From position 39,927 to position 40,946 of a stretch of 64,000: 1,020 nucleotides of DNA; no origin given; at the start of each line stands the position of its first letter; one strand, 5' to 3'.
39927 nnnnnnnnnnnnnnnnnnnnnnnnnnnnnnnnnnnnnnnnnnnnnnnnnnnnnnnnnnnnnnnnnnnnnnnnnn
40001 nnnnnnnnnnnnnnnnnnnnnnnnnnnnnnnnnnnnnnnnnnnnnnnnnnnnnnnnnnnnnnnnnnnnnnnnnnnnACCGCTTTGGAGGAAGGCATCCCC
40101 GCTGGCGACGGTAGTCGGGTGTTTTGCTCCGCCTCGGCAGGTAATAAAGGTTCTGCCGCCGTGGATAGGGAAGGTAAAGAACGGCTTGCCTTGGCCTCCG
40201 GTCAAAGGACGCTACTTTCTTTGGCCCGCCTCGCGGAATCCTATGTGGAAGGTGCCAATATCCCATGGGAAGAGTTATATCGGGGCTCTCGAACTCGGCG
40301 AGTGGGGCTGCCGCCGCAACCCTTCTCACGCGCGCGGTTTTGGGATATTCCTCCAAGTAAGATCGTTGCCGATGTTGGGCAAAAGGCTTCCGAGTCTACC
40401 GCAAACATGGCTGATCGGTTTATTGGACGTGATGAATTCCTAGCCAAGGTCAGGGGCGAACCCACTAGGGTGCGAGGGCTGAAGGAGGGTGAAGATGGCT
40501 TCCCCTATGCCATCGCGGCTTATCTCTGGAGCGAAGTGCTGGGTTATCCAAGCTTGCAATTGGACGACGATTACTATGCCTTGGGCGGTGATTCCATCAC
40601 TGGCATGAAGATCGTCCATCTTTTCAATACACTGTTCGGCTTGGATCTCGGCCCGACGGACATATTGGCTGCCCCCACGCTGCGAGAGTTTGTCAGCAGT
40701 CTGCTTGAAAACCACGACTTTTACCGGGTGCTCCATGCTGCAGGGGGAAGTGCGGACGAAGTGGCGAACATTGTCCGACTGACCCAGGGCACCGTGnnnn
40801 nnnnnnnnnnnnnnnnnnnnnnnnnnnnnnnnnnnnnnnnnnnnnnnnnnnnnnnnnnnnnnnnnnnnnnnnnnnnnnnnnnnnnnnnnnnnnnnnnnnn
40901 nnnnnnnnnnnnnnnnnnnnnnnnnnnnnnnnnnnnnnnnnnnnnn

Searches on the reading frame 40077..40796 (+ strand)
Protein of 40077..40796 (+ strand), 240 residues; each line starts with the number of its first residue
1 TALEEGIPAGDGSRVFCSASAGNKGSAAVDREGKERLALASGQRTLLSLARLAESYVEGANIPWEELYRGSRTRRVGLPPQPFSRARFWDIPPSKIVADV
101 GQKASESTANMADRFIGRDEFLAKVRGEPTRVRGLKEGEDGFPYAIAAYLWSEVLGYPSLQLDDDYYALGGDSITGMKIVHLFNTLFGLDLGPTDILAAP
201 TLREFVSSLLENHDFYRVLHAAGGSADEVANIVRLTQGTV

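Call 52: search_protein_families(library=pfam, proteins=[window:40077-40796:+], max_evalue=1)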
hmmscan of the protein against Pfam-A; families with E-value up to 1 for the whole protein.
window:40077-40796:+ (240 aa): 1 family
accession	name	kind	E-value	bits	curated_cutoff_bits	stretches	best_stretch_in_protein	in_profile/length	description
PF00550.31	PP-binding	-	1.1e-12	48.5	20.8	1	150-206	6-64/67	Phosphopantetheine attachment site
